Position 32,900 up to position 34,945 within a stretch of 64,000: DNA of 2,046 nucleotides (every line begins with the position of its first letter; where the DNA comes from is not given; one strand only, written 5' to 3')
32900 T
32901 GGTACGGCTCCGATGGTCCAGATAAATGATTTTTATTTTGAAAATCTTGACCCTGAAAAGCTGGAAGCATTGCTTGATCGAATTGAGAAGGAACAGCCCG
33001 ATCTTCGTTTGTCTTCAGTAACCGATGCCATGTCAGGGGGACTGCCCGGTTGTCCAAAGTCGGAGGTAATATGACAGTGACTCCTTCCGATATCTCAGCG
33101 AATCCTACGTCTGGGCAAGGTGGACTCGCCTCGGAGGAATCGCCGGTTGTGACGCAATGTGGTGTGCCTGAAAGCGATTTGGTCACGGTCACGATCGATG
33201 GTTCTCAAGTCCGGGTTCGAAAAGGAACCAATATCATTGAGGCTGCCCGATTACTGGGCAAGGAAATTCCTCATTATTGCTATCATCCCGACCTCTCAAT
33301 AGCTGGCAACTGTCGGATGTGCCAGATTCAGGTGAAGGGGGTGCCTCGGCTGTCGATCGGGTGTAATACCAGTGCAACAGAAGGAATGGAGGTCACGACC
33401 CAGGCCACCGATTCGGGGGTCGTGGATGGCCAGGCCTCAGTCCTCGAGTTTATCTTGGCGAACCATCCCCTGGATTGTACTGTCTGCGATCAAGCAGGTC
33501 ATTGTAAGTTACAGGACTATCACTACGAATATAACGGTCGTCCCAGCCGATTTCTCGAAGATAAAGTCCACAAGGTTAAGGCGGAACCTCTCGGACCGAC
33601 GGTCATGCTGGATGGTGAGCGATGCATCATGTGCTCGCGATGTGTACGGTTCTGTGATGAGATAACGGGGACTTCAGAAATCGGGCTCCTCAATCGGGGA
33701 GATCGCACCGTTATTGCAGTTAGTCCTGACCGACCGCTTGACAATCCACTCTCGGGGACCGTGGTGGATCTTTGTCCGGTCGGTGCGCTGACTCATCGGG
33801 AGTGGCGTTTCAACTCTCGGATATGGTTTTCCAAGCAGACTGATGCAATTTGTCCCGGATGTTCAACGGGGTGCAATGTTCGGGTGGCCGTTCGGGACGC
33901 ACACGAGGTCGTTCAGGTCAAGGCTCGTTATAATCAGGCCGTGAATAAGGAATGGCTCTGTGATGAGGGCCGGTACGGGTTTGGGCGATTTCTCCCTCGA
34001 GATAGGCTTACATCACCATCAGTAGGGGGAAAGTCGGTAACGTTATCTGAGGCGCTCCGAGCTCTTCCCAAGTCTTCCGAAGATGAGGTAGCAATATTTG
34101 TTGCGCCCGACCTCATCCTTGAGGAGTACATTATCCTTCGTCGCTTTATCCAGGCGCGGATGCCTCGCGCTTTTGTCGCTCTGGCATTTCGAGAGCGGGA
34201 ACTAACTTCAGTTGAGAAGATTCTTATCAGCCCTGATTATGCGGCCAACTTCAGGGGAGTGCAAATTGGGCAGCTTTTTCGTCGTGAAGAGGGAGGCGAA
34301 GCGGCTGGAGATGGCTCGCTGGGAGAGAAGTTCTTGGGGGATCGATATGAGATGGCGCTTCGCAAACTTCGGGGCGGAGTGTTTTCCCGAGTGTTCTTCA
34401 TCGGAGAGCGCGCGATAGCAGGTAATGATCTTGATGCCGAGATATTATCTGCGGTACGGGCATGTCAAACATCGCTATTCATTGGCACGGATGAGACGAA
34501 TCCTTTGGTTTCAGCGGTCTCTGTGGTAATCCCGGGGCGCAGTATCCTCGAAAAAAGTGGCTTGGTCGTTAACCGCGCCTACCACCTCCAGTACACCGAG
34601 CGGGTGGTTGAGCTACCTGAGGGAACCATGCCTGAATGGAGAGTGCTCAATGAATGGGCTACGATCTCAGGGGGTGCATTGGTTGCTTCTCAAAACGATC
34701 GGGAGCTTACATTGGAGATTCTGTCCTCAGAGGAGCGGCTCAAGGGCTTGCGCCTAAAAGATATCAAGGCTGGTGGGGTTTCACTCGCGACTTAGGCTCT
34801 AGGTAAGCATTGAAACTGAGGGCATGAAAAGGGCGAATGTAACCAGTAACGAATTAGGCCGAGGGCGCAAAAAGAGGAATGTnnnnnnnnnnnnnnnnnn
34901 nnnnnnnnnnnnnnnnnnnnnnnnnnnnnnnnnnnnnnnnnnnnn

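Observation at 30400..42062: Complex I cluster nuoCDEGHJKLMN lacks nuoA, nuoB, nuoF and nuoI at this locus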

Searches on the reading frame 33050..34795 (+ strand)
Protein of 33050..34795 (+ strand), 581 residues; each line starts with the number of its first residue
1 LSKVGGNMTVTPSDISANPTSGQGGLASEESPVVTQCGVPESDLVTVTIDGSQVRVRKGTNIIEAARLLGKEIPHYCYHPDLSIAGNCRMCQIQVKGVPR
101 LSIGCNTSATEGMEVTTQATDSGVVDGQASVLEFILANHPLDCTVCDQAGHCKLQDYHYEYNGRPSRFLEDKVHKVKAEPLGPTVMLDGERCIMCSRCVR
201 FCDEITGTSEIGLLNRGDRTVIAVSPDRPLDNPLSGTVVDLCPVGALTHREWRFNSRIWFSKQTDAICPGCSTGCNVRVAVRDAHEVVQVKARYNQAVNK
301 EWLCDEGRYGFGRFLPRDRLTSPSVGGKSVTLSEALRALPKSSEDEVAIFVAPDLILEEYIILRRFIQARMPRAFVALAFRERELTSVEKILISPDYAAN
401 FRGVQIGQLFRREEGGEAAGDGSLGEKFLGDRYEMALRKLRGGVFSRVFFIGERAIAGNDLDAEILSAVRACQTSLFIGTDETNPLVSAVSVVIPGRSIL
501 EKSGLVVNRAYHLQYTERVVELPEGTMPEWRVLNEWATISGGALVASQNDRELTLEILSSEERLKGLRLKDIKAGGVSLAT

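Call 3: search_protein_families(library=pfam, proteins=[window:33050-34795:+])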
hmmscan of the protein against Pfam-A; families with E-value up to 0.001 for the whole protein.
window:33050-34795:+ (581 aa): 6 families
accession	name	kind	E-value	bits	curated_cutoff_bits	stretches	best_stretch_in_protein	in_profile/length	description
PF22117.2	Fer4_Nqo3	-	1e-23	83.7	27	1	182-248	1-67/67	NADH-quinone oxidoreductase subunit 3, ferredoxin-like domain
PF13510.11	Fer2_4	-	9.1e-18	64.5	22.8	1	44-119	3-81/82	2Fe-2S iron-sulfur cluster binding domain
PF10588.14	NADH-G_4Fe-4S_3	-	5.6e-17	61.4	27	1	130-163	3-36/40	NADH-ubiquinone oxidoreductase-G iron-sulfur binding region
PF04879.21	Molybdop_Fe4S4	-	4e-08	33.5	22.7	1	262-311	2-50/55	Molybdopterin oxidoreductase Fe4S4 domain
PF22151.2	Fer4_NDSU1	-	1.8e-06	27.8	23.8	1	272-309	12-48/51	NADH-ubiquinone oxidoreductase NDSU1/NuoG-like, 4Fe-4S domain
PF00111.32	Fer2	-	3.8e-06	27.2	21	1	47-96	1-48/77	2Fe-2S iron-sulfur cluster binding domain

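Call 4: search_protein_families(library=ncbifam, proteins=[window:33050-34795:+])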
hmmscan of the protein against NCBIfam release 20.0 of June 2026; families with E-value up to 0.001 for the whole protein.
window:33050-34795:+ (581 aa): 12 families
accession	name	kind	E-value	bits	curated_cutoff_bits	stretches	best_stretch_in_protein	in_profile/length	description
TIGR01973.1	NuoG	equivalog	1.5e-110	370.8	470.05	1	47-391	1-351/606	NADH-quinone oxidoreductase subunit NuoG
NF005895.0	PRK07860.1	equivalog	5.9e-83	279.3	802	1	39-335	12-307/811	NADH-quinone oxidoreductase subunit G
NF040763.1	FeFe_hydrog_A6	exception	3.9e-47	160.9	765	1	45-282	1-238/571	NADH-dependent [FeFe] hydrogenase, group A6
NF006305.0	PRK08493.1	equivalog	3.5e-44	151.1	591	2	45-218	2-169/819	NADH-quinone oxidoreductase subunit G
NF005745.0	PRK07569.1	equivalog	1.6e-36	125.8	333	1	44-250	3-210/238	bidirectional hydrogenase complex protein HoxU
NF040762.1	Hydr_FeFe_Clost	exception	8.3e-29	100.6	900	1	46-250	2-207/572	ferredoxin hydrogenase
NF009454.0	PRK12814.1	equivalog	2e-19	69.4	916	1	45-144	4-101/657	putative NADPH-dependent glutamate synthase small subunit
TIGR01591.1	Fdh-alpha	equivalog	8.9e-12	43.9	666.25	1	267-324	2-58/672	formate dehydrogenase subunit alpha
TIGR02512.1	FeFe_hydrog_A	subfamily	1.2e-07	30.9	405.95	1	185-284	2-102/375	[FeFe] hydrogenase, group A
NF010055.0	PRK13532.1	equivalog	5.4e-05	21.6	904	0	264-324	43-102/830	nitrate reductase catalytic subunit NapA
TIGR01706.1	NAPA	equivalog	0.00018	20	930.55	0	264-325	43-103/830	periplasmic nitrate reductase subunit alpha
TIGR02066.1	dsrB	equivalog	0.00031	19.9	341.5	0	182-205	206-229/341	dissimilatory-type sulfite reductase subunit beta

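Call 12: find_homologous_proteins(query=window:33050-34795:+, max_evalue=1e-20)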
Query window:33050-34795:+ (581 aa): 7908 proteins with E <= 1e-20 among 8000 candidates; the best 120 are listed.
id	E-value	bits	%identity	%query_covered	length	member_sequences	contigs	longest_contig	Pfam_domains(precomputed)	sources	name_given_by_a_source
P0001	0.0e+0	1307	100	99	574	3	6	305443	PF13510.12,PF22151.3,PF10588.15,PF00111.33,PF22117.3,PF04879.22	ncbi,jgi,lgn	jgi:NADH-quinone oxidoreductase subunit G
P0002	0.0e+0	1224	93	99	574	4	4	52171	PF13510.12,PF22151.3,PF10588.15,PF00111.33,PF22117.3,PF04879.22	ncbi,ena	-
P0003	3.6e-284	962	74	97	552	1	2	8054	PF13510.12,PF22151.3,PF10588.15,PF00384.28,PF22117.3,PF04879.22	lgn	-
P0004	2.2e-281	953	74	97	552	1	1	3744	PF13510.12,PF22151.3,PF10588.15,PF00384.28,PF22117.3,PF04879.22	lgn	-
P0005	2.6e-281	952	74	97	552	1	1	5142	PF13510.12,PF22151.3,PF10588.15,PF00384.28,PF22117.3,PF04879.22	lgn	-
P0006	3.1e-280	949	74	94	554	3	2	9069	PF13510.12,PF22151.3,PF10588.15,PF22117.3,PF04879.22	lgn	-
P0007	7.4e-277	938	72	97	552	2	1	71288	PF13510.12,PF22151.3,PF10588.15,PF00384.28,PF22117.3,PF04879.22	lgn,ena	-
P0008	6.2e-274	928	74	94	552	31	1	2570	PF13510.12,PF22151.3,PF10588.15,PF00384.28,PF00111.33,PF22117.3,PF04879.22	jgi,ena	-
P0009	8.9e-257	871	67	98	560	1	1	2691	PF13510.12,PF22151.3,PF10588.15,PF00384.28,PF22117.3,PF04879.22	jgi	jgi:NADH-quinone oxidoreductase subunit G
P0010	1.1e-225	769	62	92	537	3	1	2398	PF13510.12,PF22151.3,PF10588.15,PF00384.28,PF00111.33,PF22117.3,PF04879.22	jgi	-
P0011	8.8e-223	759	62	94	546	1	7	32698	PF13510.12,PF22151.3,PF10588.15,PF00384.28,PF00111.33,PF22117.3,PF04879.22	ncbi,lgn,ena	-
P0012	1.2e-219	749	62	93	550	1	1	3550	PF13510.12,PF22151.3,PF10588.15,PF00384.28,PF00111.33,PF22117.3,PF04879.22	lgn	-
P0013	7.1e-219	746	61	93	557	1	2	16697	PF13510.12,PF22151.3,PF10588.15,PF00111.33,PF22117.3,PF04879.22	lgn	-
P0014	3.8e-218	744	61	93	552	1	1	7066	PF13510.12,PF22151.3,PF10588.15,PF22117.3,PF04879.22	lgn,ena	-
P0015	1.7e-216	738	61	93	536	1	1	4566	PF13510.12,PF22151.3,PF10588.15,PF00111.33,PF22117.3,PF04879.22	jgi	jgi:NADH-quinone oxidoreductase subunit G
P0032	1.5e-210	719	59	93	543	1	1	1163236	PF13510.12,PF22151.3,PF10588.15,PF00384.28,PF00111.33,PF22117.3,PF04879.22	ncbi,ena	-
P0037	7.7e-210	716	59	93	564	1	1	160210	PF13510.12,PF22151.3,PF10588.15,PF00111.33,PF22117.3,PF04879.22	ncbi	-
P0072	8.3e-205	700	58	93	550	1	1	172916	PF13510.12,PF22151.3,PF10588.15,PF00384.28,PF22117.3,PF04879.22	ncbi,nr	ncbi:MAG: (2Fe-2S)-binding protein [Oligoflexia bacterium]|nr:(2Fe-2S)-binding protein [Oligoflexia 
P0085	2.2e-203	695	57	94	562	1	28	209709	PF13510.12,PF22151.3,PF10588.15,PF22117.3,PF04879.22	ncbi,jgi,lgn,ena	jgi:NADH-quinone oxidoreductase subunit G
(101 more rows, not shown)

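Call 13: list_cluster_members(proteins=[P0001, P0002, P0011, P0032, P0037, P0085, P0072])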
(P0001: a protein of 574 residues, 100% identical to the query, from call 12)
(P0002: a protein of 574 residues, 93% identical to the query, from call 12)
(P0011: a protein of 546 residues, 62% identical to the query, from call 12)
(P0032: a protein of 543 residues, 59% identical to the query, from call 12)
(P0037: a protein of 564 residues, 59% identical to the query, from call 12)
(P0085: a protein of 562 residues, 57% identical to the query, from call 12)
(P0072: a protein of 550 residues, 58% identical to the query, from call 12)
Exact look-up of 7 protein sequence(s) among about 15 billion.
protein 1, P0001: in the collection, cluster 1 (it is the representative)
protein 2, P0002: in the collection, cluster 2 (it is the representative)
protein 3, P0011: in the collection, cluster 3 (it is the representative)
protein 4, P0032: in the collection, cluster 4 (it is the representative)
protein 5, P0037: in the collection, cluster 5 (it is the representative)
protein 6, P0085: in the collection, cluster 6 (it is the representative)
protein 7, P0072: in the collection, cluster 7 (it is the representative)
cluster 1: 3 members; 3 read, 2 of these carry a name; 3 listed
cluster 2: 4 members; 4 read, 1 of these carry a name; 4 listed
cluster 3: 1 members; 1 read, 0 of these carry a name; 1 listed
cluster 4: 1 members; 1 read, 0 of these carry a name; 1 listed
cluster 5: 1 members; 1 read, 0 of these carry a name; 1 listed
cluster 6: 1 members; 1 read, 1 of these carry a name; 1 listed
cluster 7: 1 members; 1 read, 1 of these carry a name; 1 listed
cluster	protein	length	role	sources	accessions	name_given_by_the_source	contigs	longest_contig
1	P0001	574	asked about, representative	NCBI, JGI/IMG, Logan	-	NADH-quinone oxidoreductase subunit G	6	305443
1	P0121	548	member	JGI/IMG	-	NADH-quinone oxidoreductase subunit G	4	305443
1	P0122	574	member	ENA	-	-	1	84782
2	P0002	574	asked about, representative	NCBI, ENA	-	-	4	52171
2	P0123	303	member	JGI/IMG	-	NADH dehydrogenase/NADH:ubiquinone oxidoreductase subunit G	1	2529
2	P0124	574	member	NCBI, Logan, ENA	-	-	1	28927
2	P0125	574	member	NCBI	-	-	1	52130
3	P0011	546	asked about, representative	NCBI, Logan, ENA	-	-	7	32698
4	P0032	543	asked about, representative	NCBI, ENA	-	-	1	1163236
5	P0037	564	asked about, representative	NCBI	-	-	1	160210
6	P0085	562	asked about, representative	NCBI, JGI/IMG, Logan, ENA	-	NADH-quinone oxidoreductase subunit G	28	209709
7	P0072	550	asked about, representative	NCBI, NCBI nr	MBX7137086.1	MAG: (2Fe-2S)-binding protein [Oligoflexia bacterium] | (2Fe-2S)-binding protein [Oligoflexia bacterium]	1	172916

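Call 14: find_encoding_contigs(protein=P0001, flank=10000, max_places=10)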
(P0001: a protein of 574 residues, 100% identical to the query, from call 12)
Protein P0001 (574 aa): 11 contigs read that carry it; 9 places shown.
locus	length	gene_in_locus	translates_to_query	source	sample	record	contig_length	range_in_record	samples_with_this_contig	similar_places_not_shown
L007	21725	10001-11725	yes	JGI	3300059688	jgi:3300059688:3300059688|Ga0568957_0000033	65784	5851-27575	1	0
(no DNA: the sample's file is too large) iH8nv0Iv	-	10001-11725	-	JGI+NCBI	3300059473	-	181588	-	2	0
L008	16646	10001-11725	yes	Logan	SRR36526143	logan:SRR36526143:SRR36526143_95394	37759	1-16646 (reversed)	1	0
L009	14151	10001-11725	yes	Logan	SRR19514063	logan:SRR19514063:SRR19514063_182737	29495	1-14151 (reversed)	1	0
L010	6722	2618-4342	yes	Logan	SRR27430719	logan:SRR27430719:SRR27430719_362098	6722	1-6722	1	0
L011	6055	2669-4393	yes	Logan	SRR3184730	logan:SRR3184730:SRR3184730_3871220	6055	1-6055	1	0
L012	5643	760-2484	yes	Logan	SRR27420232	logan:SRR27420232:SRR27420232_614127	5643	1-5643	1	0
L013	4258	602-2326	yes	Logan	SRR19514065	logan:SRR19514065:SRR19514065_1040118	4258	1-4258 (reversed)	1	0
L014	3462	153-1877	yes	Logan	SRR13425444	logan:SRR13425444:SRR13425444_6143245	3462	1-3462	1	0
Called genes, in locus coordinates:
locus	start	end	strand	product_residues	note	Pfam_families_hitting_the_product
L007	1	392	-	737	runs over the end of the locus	PF01841:Transglut_core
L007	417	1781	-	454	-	-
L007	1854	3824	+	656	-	-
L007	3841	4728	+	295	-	PF01066:CDP-OH_P_transf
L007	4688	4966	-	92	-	-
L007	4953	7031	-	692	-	PF00580:UvrD-helicase, PF01443:Viral_helicase1 (faint), PF13245:AAA_19 (weak), PF13361:UvrD_C (weak), PF13538:UvrD_C_2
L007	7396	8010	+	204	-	PF00329:Complex1_30kDa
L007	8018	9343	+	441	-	PF00346:Complex1_49kDa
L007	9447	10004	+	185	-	PF01257:2Fe-2S_thioredx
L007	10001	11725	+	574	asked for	PF13510:Fer2_4, PF00111:Fer2 (weak), PF10588:NADH-G_4Fe-4S_3, PF22117:Fer4_Nqo3, PF04879:Molybdop_Fe4S4, PF22151:Fer4_NDSU1 (weak)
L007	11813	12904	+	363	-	PF00146:NADHdh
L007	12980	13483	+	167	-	PF00499:Oxidored_q3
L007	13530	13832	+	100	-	PF00420:Oxidored_q2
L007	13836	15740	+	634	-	PF00662:Proton_antipo_N, PF00361:Proton_antipo_M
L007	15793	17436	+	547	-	PF00361:Proton_antipo_M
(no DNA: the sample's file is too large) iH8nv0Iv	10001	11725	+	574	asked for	PF13510:Fer2_4, PF00111:Fer2 (weak), PF10588:NADH-G_4Fe-4S_3, PF22117:Fer4_Nqo3, PF04879:Molybdop_Fe4S4, PF22151:Fer4_NDSU1 (weak)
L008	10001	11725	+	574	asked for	PF13510:Fer2_4, PF00111:Fer2 (weak), PF10588:NADH-G_4Fe-4S_3, PF22117:Fer4_Nqo3, PF04879:Molybdop_Fe4S4, PF22151:Fer4_NDSU1 (weak)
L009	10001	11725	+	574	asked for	PF13510:Fer2_4, PF00111:Fer2 (weak), PF10588:NADH-G_4Fe-4S_3, PF22117:Fer4_Nqo3, PF04879:Molybdop_Fe4S4, PF22151:Fer4_NDSU1 (weak)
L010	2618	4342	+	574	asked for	PF13510:Fer2_4, PF00111:Fer2 (weak), PF10588:NADH-G_4Fe-4S_3, PF22117:Fer4_Nqo3, PF04879:Molybdop_Fe4S4, PF22151:Fer4_NDSU1 (weak)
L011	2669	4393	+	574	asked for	PF13510:Fer2_4, PF00111:Fer2 (weak), PF10588:NADH-G_4Fe-4S_3, PF22117:Fer4_Nqo3, PF04879:Molybdop_Fe4S4, PF22151:Fer4_NDSU1 (weak)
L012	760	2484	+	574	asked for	PF13510:Fer2_4, PF00111:Fer2 (weak), PF10588:NADH-G_4Fe-4S_3, PF22117:Fer4_Nqo3, PF04879:Molybdop_Fe4S4, PF22151:Fer4_NDSU1 (weak)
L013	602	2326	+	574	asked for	PF13510:Fer2_4, PF00111:Fer2 (weak), PF10588:NADH-G_4Fe-4S_3, PF22117:Fer4_Nqo3, PF04879:Molybdop_Fe4S4, PF22151:Fer4_NDSU1 (weak)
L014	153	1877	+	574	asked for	PF13510:Fer2_4, PF00111:Fer2 (weak), PF10588:NADH-G_4Fe-4S_3, PF22117:Fer4_Nqo3, PF04879:Molybdop_Fe4S4, PF22151:Fer4_NDSU1 (weak)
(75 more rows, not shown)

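Call 15: find_encoding_contigs(protein=P0032, flank=10000, max_places=2)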
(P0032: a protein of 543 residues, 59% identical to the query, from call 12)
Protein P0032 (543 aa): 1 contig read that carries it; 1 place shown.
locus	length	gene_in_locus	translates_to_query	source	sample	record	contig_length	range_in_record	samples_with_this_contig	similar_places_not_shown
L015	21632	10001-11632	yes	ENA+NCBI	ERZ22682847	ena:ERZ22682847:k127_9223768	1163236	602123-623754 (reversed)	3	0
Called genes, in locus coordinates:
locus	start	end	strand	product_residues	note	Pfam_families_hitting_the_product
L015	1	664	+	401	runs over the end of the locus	-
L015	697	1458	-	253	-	PF07589:PEP_exosort_dom (weak)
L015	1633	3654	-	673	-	PF01443:Viral_helicase1 (faint), PF00580:UvrD-helicase, PF13245:AAA_19 (faint), PF13361:UvrD_C (weak), PF13538:UvrD_C_2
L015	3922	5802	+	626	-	PF02225:PA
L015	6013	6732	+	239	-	PF00329:Complex1_30kDa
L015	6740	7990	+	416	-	PF00346:Complex1_49kDa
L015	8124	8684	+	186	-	PF01257:2Fe-2S_thioredx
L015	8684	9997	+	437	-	PF01512:Complex1_51K, PF22461:SLBB_2, PF10589:NADH_4Fe-4S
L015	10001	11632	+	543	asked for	PF13510:Fer2_4, PF00111:Fer2 (weak), PF10588:NADH-G_4Fe-4S_3, PF22117:Fer4_Nqo3, PF04879:Molybdop_Fe4S4, PF22151:Fer4_NDSU1 (weak), PF00384:Molybdopterin (faint)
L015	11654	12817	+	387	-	PF00146:NADHdh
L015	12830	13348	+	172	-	PF00499:Oxidored_q3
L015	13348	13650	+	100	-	PF00420:Oxidored_q2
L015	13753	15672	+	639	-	PF00662:Proton_antipo_N, PF00361:Proton_antipo_M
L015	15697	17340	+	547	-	PF00361:Proton_antipo_M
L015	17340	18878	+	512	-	PF00361:Proton_antipo_M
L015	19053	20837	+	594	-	PF08439:Peptidase_M3_N, PF01432:Peptidase_M3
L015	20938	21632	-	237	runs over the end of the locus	-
